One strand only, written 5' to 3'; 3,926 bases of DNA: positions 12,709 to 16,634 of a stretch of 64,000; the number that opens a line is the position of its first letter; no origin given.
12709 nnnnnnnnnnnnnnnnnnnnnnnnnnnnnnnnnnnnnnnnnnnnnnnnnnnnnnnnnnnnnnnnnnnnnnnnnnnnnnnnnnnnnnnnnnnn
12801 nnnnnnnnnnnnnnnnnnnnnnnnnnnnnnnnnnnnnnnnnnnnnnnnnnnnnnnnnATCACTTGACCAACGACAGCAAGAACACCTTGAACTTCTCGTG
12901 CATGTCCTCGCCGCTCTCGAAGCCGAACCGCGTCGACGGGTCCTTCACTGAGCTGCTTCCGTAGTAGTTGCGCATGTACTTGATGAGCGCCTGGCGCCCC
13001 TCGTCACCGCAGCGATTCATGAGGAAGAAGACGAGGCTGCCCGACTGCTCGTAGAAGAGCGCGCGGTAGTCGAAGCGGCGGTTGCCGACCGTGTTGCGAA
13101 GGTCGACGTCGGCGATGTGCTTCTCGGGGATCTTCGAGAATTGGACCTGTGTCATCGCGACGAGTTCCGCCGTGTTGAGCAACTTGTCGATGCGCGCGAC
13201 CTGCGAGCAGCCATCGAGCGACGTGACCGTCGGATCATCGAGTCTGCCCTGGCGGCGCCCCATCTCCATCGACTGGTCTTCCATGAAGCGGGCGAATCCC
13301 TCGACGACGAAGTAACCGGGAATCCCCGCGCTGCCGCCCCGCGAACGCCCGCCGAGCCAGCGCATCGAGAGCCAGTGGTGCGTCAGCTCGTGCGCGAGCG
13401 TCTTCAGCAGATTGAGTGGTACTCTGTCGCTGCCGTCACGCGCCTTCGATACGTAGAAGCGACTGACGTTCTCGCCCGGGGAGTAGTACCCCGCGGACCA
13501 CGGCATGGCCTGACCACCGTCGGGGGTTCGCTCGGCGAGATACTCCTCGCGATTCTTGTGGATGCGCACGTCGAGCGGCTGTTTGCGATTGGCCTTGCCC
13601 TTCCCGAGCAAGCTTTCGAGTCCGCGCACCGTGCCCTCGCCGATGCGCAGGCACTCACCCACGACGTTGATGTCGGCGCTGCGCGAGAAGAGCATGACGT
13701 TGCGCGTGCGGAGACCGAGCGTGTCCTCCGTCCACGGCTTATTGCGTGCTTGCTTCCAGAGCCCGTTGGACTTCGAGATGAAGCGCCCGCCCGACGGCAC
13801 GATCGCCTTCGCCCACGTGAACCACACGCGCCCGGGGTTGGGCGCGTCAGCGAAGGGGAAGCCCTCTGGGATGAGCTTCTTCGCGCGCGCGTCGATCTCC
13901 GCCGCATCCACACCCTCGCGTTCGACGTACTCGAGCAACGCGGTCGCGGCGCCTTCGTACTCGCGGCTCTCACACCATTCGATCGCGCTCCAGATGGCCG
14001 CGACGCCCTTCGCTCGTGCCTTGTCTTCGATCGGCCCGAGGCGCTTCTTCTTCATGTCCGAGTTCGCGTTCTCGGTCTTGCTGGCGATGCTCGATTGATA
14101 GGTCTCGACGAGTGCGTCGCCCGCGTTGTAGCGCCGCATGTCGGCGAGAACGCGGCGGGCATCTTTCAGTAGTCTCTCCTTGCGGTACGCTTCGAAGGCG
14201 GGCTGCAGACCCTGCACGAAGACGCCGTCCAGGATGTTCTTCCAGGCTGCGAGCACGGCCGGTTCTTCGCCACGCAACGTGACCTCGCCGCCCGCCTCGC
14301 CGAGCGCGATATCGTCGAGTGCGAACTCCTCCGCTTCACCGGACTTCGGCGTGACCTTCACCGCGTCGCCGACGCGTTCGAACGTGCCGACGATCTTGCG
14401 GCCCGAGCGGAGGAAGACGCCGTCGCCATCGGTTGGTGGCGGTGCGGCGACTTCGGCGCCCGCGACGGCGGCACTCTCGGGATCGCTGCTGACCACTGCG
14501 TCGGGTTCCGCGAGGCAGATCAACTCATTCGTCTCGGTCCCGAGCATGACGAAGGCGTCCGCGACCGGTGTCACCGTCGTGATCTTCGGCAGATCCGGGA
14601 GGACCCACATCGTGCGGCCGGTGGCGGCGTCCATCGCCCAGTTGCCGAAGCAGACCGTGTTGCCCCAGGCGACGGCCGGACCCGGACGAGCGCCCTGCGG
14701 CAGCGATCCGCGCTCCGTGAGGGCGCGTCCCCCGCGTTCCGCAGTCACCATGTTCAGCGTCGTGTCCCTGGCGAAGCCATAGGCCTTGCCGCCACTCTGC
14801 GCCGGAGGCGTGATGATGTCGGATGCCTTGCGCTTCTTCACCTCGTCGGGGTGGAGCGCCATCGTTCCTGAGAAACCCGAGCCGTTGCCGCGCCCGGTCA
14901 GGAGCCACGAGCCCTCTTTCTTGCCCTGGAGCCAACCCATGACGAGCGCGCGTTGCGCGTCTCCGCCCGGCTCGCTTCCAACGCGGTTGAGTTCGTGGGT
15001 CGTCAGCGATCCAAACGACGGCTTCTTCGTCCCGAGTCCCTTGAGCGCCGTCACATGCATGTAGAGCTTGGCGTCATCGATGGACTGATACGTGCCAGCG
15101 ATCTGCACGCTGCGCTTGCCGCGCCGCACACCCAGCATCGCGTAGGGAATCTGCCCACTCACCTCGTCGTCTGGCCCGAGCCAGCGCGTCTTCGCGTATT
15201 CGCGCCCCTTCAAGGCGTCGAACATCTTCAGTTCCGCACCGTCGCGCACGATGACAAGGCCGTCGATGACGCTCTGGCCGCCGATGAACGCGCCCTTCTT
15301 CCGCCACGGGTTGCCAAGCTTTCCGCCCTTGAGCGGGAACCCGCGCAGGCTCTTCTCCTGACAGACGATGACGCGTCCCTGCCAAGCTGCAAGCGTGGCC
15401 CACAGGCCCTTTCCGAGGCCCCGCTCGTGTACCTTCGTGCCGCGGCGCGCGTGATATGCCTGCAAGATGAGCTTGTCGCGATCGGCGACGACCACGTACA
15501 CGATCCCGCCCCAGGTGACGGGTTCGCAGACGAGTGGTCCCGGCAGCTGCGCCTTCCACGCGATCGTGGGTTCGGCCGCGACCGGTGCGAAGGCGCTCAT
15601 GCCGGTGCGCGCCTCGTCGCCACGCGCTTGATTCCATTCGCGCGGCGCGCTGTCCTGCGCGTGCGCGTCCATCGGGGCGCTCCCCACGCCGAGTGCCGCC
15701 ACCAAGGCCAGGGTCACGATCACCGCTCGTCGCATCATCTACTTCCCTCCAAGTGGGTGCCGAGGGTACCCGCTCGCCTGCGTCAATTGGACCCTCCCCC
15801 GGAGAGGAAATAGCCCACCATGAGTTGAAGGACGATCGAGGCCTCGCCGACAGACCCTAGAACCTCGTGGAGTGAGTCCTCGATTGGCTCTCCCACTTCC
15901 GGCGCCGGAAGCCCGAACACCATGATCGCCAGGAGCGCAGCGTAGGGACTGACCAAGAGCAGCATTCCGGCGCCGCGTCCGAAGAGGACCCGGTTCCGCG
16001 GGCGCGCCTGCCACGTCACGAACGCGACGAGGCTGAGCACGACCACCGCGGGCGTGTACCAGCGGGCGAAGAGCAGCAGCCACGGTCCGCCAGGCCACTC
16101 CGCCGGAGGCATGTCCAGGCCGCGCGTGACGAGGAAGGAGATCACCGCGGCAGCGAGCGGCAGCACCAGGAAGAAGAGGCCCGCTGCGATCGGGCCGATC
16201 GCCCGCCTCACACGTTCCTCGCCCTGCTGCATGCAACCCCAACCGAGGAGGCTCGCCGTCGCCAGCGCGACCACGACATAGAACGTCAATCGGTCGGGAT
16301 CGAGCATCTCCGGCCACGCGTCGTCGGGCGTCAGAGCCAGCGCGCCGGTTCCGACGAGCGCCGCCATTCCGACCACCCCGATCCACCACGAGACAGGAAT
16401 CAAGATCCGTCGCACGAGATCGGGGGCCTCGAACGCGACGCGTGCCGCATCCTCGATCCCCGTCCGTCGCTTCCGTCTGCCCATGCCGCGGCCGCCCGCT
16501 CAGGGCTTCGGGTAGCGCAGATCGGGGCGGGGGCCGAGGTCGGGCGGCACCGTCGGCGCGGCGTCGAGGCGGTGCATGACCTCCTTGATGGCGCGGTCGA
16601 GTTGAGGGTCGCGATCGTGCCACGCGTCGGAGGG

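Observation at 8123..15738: Operon coupling two HExxH proteins, a SAM methyltransferase and a lipoprotein; HExxH-HEAT-vWA architecture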

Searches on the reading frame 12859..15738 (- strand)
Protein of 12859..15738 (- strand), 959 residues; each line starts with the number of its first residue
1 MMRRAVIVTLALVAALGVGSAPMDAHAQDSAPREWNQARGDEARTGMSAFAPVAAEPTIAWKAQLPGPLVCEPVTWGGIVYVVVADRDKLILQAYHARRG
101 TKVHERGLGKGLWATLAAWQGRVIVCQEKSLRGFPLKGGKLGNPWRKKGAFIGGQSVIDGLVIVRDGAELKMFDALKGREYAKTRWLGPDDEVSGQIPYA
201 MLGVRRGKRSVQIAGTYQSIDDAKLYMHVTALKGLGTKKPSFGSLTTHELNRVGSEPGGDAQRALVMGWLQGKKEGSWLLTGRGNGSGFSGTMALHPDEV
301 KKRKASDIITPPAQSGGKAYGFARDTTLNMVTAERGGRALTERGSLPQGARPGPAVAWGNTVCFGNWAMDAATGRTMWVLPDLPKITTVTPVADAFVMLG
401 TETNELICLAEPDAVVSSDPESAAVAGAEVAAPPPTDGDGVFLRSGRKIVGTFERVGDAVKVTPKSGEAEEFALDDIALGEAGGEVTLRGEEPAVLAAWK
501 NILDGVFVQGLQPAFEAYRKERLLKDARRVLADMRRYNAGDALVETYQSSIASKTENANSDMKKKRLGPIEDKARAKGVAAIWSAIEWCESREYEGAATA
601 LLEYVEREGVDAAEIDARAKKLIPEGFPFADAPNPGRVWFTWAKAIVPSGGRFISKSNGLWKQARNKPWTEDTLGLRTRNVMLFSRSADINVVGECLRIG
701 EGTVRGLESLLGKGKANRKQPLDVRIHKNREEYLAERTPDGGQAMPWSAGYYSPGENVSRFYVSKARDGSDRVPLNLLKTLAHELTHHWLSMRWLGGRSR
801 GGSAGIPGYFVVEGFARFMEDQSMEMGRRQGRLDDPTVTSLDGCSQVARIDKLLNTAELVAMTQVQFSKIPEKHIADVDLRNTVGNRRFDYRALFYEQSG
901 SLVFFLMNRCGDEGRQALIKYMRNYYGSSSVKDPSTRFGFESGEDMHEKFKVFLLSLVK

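Call 4: search_protein_families(library=pfam, proteins=[window:12859-15738:-], max_evalue=0.1)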
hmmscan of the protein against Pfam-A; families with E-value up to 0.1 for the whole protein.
window:12859-15738:- (959 aa): 1 family
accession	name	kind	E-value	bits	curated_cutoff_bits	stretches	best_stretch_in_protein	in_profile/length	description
PF13360.13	PQQ_2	-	9.5e-05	22.6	27.6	0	58-105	54-98/233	Outer membrane protein assembly factor BamB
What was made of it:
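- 12859..15738 (-): P1: exported 959-aa protein. It has a signal peptide, a weak PQQ/BamB-like propeller region, a helical middle region and a C-terminal gluzincin domain. PQQ_2 is sub-threshold (call 4).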

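Call 5: search_protein_families(library=ncbifam, proteins=[window:12859-15738:-], max_evalue=0.1)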
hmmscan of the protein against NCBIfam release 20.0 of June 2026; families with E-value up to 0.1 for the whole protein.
window:12859-15738:- (959 aa): 1 family
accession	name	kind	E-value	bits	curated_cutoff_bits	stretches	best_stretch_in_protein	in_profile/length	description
TIGR03300.1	assembly_YfgL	equivalog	0.024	13.3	285.2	0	368-453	79-160/377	outer membrane protein assembly factor BamB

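Call 21: find_homologous_proteins(query=window:12859-15738:-)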
Query window:12859-15738:- (959 aa): 8 proteins with E <= 0.001 among 8000 candidates.
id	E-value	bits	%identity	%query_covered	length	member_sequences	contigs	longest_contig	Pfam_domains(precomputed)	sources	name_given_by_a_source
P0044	0.0e+0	1592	79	91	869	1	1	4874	-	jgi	-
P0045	0.0e+0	1281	59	100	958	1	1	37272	-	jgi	jgi:hypothetical protein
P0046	0.0e+0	1271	59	98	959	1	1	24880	-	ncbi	-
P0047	0.0e+0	1265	59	100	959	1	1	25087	-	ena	-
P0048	0.0e+0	1240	58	98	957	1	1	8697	-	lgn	-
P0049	0.0e+0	1149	54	100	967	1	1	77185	PF13360.14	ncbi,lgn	-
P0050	0.0e+0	1121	54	97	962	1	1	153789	PF13360.14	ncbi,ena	-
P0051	1.6e-123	432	32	97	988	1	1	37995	-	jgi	jgi:hypothetical protein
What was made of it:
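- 12859..15738 (-): The family has only 8 database clusters (call 21).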

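Call 22: find_encoding_contigs(protein=P0044, flank=10000, max_places=1)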
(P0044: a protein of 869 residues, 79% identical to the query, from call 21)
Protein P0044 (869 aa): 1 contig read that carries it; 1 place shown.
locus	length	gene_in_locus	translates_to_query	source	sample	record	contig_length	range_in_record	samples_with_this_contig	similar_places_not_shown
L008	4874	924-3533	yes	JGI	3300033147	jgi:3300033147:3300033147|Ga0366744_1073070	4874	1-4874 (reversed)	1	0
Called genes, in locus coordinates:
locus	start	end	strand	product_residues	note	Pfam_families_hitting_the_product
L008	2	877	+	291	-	?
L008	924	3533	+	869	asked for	-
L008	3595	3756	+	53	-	-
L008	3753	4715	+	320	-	-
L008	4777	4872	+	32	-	?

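Call 23: find_encoding_contigs(protein=P0049, flank=10000, max_places=1)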
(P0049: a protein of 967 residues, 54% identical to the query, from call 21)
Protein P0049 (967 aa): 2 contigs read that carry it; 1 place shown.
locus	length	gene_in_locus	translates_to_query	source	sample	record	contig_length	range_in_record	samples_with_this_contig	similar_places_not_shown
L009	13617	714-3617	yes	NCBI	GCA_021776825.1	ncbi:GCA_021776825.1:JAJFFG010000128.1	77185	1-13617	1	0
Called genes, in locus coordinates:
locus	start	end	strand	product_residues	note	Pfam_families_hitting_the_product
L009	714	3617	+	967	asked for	PF13360:PQQ_2 (faint)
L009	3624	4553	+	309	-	-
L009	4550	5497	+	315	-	PF03372:Exo_endo_phos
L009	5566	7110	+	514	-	PF00775:Dioxygenase_C (faint), PF02369:Big_1 (faint), PF24107:DUF7382 (faint), PF10670:DUF4198 (faint), PF13620:CarboxypepD_reg, PF13715:CarbopepD_reg_2 (faint), PF15976:CooC_C (faint), PF13620:CarboxypepD_reg, +9 more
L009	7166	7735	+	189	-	-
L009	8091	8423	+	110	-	PF00392:GntR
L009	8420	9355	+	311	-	PF00005:ABC_tran, PF13304:AAA_21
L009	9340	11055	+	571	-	-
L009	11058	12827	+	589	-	-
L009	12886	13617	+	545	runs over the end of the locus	PF02369:Big_1 (faint), PF10670:DUF4198 (faint), PF17789:MG4 (faint), PF24107:DUF7382 (faint), PF11974:bMG3 (faint), PF13620:CarboxypepD_reg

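Call 24: find_encoding_contigs(protein=P0050, flank=10000, max_places=1)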
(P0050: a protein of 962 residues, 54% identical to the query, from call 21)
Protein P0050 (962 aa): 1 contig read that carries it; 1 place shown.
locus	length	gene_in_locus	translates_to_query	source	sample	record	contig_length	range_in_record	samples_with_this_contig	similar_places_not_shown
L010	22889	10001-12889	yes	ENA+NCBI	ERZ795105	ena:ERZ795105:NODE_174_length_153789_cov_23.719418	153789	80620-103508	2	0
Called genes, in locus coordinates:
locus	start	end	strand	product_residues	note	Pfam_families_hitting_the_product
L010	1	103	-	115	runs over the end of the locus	-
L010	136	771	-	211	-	-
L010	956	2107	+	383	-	-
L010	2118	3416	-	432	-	PF13620:CarboxypepD_reg (faint)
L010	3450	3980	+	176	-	-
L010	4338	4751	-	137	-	-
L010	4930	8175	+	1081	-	PF07676:PD40 (faint), PF25174:Beta-prop_THOC3 (faint), PF26549:Tricorn_N, PF26550:Tricorn_2nd, PF14684:Tricorn_C1, PF14685:PDZ_Tricorn, PF03572:Peptidase_S41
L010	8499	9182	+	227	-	-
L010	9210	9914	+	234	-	-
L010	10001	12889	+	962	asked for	PF13360:PQQ_2 (weak)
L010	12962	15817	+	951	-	PF02985:HEAT (faint), PF13646:HEAT_2, PF13768:VWA_3 (weak)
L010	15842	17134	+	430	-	PF13620:CarboxypepD_reg (faint)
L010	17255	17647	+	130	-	PF00392:GntR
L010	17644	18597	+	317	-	PF00005:ABC_tran, PF13304:AAA_21 (weak)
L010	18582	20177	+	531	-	-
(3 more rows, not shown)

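Call 25: find_encoding_contigs(protein=P0051, flank=10000, max_places=1)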
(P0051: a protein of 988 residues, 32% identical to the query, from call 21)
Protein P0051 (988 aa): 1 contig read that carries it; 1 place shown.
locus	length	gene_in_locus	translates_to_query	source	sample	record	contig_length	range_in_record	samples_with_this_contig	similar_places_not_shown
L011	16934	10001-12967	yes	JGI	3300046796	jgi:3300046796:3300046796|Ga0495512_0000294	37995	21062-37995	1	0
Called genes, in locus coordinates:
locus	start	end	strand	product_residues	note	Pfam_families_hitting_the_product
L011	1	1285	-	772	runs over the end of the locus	PF01833:TIG, PF01839:FG-GAP (faint), PF13517:FG-GAP_3 (weak)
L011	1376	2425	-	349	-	-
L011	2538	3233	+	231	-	PF04140:ICMT (faint), PF04191:PEMT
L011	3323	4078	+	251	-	PF04199:Cyclase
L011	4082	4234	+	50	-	-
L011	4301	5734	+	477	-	PF13435:Cytochrome_C554 (faint), PF14522:Cytochrome_C7 (faint), PF14537:Cytochrom_c3_2 (faint), PF22678:Cytochrom_c_NrfB-like (faint), PF09699:Paired_CXXCH_1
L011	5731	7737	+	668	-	-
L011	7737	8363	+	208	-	PF13489:Methyltransf_23, PF13649:Methyltransf_25 (faint), PF08242:Methyltransf_12 (faint)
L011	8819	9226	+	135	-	-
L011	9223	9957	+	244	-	-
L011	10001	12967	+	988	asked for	-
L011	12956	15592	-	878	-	PF00664:ABC_membrane, PF00005:ABC_tran, PF02463:SMC_N (weak)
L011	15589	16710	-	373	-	PF13439:Glyco_transf_4, PF13579:Glyco_trans_4_4, PF00534:Glycos_transf_1, PF13692:Glyco_trans_1_4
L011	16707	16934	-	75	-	?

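Call 75: search_solved_structures(query=A2, max_evalue=1)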
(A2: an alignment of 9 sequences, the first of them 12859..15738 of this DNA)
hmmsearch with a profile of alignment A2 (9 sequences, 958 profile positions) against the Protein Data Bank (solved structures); distinct sequences matched with E-value up to 1: 17.
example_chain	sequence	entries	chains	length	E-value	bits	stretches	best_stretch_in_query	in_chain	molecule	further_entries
2yh3_A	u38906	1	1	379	0.027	15.5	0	54-136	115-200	LIPOPROTEIN YFGL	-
8orr_AAA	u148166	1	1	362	0.027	15.5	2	54-141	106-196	Outer membrane protein assembly factor BamB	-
3q54_A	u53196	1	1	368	0.031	15.3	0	54-136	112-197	Outer membrane assembly lipoprotein YfgL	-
8spr_B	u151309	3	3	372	0.031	15.3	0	54-136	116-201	Outer membrane protein assembly factor BamB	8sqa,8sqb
7nri_B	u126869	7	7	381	0.032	15.3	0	54-136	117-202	Outer membrane protein assembly factor BamB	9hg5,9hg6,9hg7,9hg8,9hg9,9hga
28jl_B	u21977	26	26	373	0.032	15.3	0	54-136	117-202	Outer membrane protein assembly factor BamB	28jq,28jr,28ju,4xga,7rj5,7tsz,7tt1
5ljo_B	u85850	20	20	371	0.033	15.2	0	54-136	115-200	Outer membrane protein assembly factor BamB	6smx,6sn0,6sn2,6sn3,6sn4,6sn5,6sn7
3q7m_A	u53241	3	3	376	0.033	15.2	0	54-136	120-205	Lipoprotein yfgL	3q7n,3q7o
3prw_A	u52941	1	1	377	0.033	15.2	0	54-136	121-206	Lipoprotein yfgL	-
5ayw_B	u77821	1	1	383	0.034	15.2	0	54-136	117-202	Outer membrane protein assembly factor BamB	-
8adg_B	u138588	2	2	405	0.038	15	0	54-136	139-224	Outer membrane protein assembly factor BamB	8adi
5d0o_B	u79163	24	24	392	0.039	15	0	54-136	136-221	Outer membrane protein assembly factor BamB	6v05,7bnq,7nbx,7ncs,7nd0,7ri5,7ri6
3p1l_A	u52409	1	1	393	0.039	15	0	54-136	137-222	Lipoprotein yfgL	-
6lyq_B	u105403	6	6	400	0.039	15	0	54-97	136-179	Outer membrane protein assembly factor BamB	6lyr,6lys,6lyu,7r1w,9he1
4k4k_A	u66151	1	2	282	0.11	13.6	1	217-326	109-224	Putative cell adhesion protein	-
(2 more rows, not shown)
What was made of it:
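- On PQQ-like / BamB-type beta-propeller (P1 N-terminus): BamB chains score E about 0.03 (call 75).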

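Call 76: search_protein_families(library=padloc, proteins=[window:12859-15738:-], max_evalue=0.01)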
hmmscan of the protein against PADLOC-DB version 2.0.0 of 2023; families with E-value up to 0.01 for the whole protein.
window:12859-15738:- (959 aa): 0 families

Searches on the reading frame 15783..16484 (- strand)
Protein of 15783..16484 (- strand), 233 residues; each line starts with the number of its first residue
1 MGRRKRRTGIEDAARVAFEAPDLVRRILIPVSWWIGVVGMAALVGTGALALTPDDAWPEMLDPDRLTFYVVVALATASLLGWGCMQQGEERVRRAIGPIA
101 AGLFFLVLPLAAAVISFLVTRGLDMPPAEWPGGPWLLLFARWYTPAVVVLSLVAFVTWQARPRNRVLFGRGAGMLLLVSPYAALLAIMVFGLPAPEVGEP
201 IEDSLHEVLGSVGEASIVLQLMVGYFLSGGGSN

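Call 7: search_protein_families(library=pfam, proteins=[window:15783-16484:-], max_evalue=0.01)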
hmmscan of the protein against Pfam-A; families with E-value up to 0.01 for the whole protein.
window:15783-16484:- (233 aa): 0 families

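Call 36: search_protein_families(library=pfam, proteins=[window:15783-16484:-], max_evalue=10)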
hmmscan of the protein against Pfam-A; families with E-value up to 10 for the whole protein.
window:15783-16484:- (233 aa): 2 families
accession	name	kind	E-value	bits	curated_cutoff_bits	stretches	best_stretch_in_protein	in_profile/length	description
PF15013.11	CCSMST1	-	1.3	9.7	26.1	1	142-160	29-47/74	CCSMST1 family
PF00122.25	E1-E2_ATPase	-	5.5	6.9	28.1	1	137-189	116-169/181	E1-E2 ATPase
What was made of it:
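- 15783..16484 (-): g233: 233-aa protein with about five predicted membrane-spanning segments, the conserved upstream partner of P1. No Pfam match (calls 7, 36).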

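Call 76: search_protein_families(library=padloc, proteins=[window:15783-16484:-], max_evalue=0.01)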
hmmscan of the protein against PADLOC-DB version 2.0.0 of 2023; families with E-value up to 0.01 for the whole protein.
window:15783-16484:- (233 aa): 0 families
